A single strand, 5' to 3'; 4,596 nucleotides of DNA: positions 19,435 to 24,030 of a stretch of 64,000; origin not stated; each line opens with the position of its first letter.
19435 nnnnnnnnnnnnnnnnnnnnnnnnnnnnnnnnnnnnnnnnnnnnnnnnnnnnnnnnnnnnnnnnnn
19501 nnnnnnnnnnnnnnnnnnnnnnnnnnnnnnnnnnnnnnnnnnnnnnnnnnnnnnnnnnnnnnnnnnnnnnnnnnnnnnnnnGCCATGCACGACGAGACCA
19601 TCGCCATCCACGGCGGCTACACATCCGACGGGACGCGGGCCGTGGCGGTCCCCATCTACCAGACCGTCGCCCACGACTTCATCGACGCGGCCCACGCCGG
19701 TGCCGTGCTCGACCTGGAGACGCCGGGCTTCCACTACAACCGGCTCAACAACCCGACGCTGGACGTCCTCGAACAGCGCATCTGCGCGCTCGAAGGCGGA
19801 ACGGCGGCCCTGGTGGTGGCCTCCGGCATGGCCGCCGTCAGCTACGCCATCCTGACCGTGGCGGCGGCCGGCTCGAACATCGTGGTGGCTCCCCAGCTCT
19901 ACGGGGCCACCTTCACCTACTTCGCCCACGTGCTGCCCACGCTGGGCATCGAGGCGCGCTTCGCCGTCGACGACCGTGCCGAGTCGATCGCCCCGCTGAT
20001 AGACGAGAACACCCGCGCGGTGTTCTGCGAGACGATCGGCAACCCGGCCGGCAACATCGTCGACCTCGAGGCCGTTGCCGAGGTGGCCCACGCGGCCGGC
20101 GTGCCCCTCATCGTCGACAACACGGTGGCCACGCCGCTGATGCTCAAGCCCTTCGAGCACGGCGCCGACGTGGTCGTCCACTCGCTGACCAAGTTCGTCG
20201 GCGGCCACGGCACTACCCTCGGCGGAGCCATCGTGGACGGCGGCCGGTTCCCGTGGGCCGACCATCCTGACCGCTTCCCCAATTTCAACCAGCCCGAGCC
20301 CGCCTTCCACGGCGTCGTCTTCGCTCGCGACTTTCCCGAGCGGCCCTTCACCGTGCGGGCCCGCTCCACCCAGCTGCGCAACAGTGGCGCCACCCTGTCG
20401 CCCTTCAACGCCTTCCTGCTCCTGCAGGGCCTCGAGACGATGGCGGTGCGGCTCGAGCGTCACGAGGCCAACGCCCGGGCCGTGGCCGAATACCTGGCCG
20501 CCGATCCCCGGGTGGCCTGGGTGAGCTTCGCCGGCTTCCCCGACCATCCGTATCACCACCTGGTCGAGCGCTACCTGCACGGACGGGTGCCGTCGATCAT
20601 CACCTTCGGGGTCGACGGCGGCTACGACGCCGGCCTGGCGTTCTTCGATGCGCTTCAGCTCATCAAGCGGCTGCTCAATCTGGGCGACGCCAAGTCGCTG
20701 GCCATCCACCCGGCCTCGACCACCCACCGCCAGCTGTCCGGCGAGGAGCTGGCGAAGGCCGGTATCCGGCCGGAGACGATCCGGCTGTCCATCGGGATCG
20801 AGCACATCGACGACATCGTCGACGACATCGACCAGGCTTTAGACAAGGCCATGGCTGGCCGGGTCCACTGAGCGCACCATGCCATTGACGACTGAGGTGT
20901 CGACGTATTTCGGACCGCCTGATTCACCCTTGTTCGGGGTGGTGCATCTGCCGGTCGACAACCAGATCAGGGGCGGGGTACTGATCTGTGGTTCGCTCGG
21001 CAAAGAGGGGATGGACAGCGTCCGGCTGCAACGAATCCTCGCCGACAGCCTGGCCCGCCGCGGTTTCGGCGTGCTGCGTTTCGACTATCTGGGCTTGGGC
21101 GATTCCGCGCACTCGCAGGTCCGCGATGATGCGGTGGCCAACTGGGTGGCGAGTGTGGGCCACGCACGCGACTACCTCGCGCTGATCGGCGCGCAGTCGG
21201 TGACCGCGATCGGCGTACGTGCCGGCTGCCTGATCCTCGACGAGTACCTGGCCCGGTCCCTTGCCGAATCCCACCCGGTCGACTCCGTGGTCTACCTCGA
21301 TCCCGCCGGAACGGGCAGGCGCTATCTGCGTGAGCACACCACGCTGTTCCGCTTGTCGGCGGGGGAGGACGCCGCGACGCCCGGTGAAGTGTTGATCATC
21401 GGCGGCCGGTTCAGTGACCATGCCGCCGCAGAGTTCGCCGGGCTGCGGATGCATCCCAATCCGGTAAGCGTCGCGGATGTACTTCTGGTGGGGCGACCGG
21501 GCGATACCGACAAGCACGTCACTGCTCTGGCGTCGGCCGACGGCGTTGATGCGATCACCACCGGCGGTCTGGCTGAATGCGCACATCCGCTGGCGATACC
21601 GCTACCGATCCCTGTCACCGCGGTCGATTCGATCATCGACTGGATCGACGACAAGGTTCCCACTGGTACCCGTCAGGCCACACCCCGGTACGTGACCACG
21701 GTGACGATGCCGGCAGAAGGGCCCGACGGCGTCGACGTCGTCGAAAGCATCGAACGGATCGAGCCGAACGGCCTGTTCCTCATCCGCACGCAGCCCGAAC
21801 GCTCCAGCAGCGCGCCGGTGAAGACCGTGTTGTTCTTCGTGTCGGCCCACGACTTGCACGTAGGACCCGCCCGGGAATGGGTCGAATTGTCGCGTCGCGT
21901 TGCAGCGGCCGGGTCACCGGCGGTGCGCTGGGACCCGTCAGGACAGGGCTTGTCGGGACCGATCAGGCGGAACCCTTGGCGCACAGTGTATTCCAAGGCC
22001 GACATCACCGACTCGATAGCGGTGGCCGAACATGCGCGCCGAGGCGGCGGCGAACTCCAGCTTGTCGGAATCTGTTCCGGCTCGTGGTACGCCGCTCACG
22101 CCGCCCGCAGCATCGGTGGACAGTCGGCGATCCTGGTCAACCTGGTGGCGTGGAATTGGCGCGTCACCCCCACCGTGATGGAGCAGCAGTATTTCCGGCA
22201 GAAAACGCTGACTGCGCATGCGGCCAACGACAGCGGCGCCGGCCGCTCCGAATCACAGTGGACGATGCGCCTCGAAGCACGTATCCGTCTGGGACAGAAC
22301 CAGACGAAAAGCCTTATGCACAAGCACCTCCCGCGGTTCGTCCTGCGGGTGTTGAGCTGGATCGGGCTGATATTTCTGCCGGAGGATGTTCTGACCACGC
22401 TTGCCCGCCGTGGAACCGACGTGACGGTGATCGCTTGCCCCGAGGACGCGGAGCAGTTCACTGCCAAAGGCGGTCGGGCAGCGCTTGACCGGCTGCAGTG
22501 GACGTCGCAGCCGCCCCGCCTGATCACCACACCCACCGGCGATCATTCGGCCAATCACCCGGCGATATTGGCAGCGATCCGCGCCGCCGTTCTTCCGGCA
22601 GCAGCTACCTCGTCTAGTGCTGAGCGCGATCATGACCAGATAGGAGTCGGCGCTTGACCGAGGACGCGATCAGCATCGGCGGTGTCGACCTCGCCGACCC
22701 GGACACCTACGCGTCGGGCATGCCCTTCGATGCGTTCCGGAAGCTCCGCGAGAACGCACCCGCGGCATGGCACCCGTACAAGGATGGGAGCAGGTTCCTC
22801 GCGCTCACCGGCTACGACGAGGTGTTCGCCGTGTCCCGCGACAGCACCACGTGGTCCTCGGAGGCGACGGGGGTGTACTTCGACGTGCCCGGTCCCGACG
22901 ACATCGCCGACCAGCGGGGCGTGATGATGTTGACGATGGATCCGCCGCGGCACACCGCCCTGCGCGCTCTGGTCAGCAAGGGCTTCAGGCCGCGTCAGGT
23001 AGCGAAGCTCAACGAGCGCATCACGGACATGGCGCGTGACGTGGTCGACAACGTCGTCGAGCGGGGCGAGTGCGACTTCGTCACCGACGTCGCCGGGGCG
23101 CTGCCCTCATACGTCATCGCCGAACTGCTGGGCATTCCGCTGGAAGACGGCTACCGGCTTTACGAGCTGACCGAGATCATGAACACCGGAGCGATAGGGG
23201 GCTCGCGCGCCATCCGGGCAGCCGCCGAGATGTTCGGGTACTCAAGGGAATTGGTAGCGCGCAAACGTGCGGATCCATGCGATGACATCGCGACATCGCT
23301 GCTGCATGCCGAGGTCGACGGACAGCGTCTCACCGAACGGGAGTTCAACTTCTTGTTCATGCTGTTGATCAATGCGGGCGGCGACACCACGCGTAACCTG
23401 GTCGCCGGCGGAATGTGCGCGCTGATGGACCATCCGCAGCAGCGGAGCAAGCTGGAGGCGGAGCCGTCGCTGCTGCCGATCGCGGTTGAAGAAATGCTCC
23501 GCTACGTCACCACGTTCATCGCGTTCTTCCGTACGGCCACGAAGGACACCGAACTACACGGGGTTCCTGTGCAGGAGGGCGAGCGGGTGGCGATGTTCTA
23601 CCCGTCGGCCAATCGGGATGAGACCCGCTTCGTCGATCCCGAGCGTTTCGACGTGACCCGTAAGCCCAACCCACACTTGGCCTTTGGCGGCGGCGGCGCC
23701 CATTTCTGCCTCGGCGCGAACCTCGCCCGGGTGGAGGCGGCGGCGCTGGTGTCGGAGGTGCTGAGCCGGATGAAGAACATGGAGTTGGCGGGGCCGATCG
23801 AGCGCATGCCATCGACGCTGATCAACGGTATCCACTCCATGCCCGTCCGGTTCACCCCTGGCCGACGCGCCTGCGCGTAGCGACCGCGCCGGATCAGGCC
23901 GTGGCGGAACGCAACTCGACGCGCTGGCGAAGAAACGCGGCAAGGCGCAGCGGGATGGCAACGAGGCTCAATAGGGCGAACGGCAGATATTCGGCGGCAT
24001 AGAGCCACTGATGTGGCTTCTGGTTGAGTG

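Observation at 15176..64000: Large accessory glyco-lipopeptide cluster directly after tRNA-Arg(ACG): candidate undescribed pathway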

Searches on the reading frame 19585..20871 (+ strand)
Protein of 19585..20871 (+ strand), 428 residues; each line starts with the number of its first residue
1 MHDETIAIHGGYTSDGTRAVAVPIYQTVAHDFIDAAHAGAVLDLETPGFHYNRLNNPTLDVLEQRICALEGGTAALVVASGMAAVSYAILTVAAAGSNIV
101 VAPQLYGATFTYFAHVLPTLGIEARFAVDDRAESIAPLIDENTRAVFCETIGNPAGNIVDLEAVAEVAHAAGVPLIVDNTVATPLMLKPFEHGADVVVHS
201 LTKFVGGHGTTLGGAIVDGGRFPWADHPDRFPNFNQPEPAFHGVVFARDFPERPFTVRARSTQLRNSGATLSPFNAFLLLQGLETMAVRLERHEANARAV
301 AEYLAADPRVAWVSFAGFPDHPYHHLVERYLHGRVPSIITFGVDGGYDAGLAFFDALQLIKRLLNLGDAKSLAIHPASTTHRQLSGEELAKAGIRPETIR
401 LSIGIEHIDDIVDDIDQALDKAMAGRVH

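Call 5: search_protein_families(library=pfam, proteins=[window:19585-20871:+], max_evalue=0.001)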
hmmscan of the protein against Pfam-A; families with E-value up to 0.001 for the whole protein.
window:19585-20871:+ (428 aa): 5 families
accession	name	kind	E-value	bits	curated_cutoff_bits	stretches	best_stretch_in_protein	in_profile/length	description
PF01053.26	Cys_Met_Meta_PP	-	1.3e-121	406.2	27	1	4-419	1-380/381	Cys/Met metabolism PLP-dependent enzyme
PF01041.23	DegT_DnrJ_EryC1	-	5.2e-06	26.4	19.8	1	57-182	24-149/360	DegT/DnrJ/EryC1/StrS aminotransferase family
PF00266.25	Aminotran_5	-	9.3e-06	25.3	21.5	1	132-211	129-209/371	Aminotransferase class-V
PF00155.27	Aminotran_1_2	-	1.4e-05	24.9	19.7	1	58-216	43-232/361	Aminotransferase class I and II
PF01212.27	Beta_elim_lyase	-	2.9e-05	24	27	1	56-306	31-267/288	Beta-eliminating lyase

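Call 11: search_protein_families(library=ncbifam, proteins=[window:19585-20871:+], max_evalue=0.001)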
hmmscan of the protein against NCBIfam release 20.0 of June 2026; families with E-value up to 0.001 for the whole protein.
window:19585-20871:+ (428 aa): 55 families (the best 25 are shown)
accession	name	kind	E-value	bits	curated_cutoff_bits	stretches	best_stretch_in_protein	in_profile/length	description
NF004757.0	PRK06084.1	equivalog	2.6e-182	606.4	790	1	1-422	1-423/425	bifunctional O-acetylhomoserine aminocarboxypropyltransferase/cysteine synthase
TIGR01326.1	OAH_OAS_sulfhy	subfamily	7e-174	578.4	495.1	1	3-419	2-417/418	O-acetylhomoserine aminocarboxypropyltransferase/cysteine synthase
NF006096.0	PRK08248.1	equivalog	1.7e-158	527.8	726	1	3-422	9-428/431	homocysteine synthase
NF005872.0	PRK07812.1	equivalog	2.5e-154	513.9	703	1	4-422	18-435/439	bifunctional o-acetylhomoserine/o-acetylserine sulfhydrylase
NF004650.0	PRK05994.1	equivalog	1.3e-147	492.1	667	1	4-421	9-426/427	O-acetylhomoserine aminocarboxypropyltransferase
NF006004.0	PRK08134.1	equivalog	4.5e-139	463.8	636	1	4-422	10-428/433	O-acetylhomoserine aminocarboxypropyltransferase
NF004125.0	PRK05613.1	equivalog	1.6e-130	435.5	765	1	4-420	15-435/437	O-acetylhomoserine/O-acetylserine sulfhydrylase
NF005215.0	PRK06702.1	equivalog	4.5e-107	358.6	709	1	4-419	8-422/432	bifunctional O-acetylhomoserine aminocarboxypropyltransferase/cysteine synthase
TIGR01325.1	O_suc_HS_sulf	equivalog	2e-104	349.2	510.05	2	4-218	1-215/380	O-succinylhomoserine sulfhydrylase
NF005695.0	PRK07503.1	equivalog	3e-102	342.3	666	2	5-218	12-226/403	methionine gamma-lyase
TIGR01328.1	met_gam_lyase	equivalog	2.4e-99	332.8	549.7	2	1-217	2-219/391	methionine gamma-lyase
NF006003.0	PRK08133.1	equivalog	2.3e-95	319.6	522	2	3-218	12-227/396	O-succinylhomoserine sulfhydrylase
NF005696.0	PRK07504.1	equivalog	4.3e-92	308.9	675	2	3-217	11-225/397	O-succinylhomoserine sulfhydrylase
NF004876.0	PRK06234.1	subfamily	2.4e-90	303.5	666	2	5-218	11-227/400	methionine gamma-lyase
NF005870.0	PRK07810.1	equivalog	4.3e-90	302.1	618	2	2-218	18-234/406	O-succinylhomoserine sulfhydrylase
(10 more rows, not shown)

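Call 14: find_encoding_contigs(protein=window:19585-20871:+, flank=10000, max_places=6)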
Protein window:19585-20871:+ (428 aa): no gene with exactly this product is on record in the collection.

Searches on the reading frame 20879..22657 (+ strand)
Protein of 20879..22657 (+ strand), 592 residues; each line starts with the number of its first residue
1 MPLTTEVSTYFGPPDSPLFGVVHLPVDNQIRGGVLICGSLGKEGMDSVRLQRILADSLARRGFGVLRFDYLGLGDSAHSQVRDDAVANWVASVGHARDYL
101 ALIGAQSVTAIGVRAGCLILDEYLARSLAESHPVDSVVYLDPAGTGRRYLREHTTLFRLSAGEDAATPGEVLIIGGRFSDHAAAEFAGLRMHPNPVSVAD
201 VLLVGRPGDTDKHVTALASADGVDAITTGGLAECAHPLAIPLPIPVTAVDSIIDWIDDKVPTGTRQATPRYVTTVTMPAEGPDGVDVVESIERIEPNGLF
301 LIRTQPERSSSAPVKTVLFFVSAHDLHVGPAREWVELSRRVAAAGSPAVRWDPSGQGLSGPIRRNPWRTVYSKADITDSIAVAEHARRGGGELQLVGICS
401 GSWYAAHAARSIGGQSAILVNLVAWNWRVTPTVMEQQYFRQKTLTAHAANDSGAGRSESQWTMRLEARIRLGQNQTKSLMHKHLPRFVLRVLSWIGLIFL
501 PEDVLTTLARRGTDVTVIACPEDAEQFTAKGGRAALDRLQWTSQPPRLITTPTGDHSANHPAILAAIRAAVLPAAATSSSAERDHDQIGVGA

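Call 5: search_protein_families(library=pfam, proteins=[window:20879-22657:+], max_evalue=0.001)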
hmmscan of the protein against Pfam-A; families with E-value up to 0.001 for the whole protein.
window:20879-22657:+ (592 aa): 3 families
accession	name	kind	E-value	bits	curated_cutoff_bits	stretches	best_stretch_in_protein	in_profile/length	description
PF00561.26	Abhydrolase_1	-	1.2e-06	28.9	25.8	1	35-142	4-102/245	alpha/beta hydrolase fold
PF12146.15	Hydrolase_4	-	1.2e-05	25.2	27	0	47-93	17-62/239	Serine aminopeptidase, S33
PF12697.13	Abhydrolase_6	-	0.00016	22.8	26.3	0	331-560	11-210/217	Alpha/beta hydrolase family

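Call 11: search_protein_families(library=ncbifam, proteins=[window:20879-22657:+], max_evalue=0.001)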
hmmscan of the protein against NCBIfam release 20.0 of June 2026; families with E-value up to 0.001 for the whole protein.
window:20879-22657:+ (592 aa): 3 families
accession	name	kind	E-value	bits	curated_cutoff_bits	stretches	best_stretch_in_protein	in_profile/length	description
TIGR03101.1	hydr2_PEP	hypoth_equivalog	5.1e-18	65.6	202.75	1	15-156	9-146/266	hydrolase 2, exosortase A system-associated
TIGR03100.1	hydr1_PEP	hypoth_equivalog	6.9e-16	58.4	168.45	2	15-79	11-74/274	hydrolase 1, exosortase A system-associated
NF003460.0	PRK05077.1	equivalog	9.4e-06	24.6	477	1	16-119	179-278/414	esterase FrsA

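Call 62: search_solved_structures(query=window:20879-22657:+, max_evalue=0.01)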
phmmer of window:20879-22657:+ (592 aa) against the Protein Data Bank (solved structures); distinct sequences matched with E-value up to 0.01: 3.
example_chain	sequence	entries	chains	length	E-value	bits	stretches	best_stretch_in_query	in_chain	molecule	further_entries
9pjb_A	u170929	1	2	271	0.0012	21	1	16-114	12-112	MHETase MHT043-5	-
8trf_A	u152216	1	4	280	0.0021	20.2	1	304-414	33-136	AB hydrolase-1 domain-containing protein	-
8b4u_A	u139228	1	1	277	0.0024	20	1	16-114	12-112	Alpha/beta hydrolase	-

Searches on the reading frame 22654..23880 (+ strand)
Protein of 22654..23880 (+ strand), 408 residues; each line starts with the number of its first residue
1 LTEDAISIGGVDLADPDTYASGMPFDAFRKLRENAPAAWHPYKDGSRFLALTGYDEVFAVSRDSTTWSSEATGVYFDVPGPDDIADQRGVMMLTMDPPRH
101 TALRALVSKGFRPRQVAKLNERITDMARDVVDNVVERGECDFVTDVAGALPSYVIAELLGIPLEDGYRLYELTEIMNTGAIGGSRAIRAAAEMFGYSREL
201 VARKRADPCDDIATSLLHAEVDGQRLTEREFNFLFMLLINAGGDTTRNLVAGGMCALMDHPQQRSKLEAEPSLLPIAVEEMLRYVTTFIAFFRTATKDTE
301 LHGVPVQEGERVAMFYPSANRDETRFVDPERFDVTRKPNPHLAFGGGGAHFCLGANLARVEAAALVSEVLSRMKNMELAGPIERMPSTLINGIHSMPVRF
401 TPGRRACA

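Call 5: search_protein_families(library=pfam, proteins=[window:22654-23880:+], max_evalue=0.001)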
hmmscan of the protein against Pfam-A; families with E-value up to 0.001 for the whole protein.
window:22654-23880:+ (408 aa): 1 family
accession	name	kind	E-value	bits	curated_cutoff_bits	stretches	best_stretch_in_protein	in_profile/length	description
PF00067.27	p450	-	1.7e-23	83.6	22.8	1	191-372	214-431/462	Cytochrome P450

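Call 11: search_protein_families(library=ncbifam, proteins=[window:22654-23880:+], max_evalue=0.001)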
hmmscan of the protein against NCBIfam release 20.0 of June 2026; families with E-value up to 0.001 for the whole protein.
window:22654-23880:+ (408 aa): 9 families
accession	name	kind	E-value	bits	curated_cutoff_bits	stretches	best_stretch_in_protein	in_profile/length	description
NF041177.1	Cyp119_Thmprot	equivalog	2e-51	174.9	680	1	90-400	66-366/368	cytochrome P450 Cyp119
NF041802.1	P450_SolI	exception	4.3e-45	153.9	850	1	6-398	14-420/424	solanimycin biosynthesis cytochrome P450 SolI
NF045816.1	PentlenlactSyn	equivalog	7.3e-43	146.8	700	1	97-399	88-395/396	pentalenolactone synthase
TIGR04458.1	CYP450_TxtE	equivalog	8.2e-34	116.9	500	1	24-380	13-382/403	4-nitrotryptophan synthase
TIGR04515.1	P450_rel_GT_act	subfamily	1.6e-32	113.4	343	1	92-398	92-385/386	P450-derived glycosyltransferase activator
TIGR04538.1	P450_cycloAA_1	subfamily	1.9e-30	106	500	1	24-380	11-373/395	cytochrome P450, cyclodipeptide synthase-associated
NF050147.1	aminopyruv_ApyO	equivalog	2.5e-08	33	525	1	256-379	258-398/444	RiPP biosynthesis cytochrome P450 ApyO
NF045812.1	PentlenOxigase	equivalog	8.9e-08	31.4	800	1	278-374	306-410/444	pentalenene oxygenase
NF051859.1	AlbFlvMonOxTrpSyn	equivalog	5.2e-06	25.3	700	1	188-271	214-300/457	bifunctional albaflavenone monooxygenase/terpene synthase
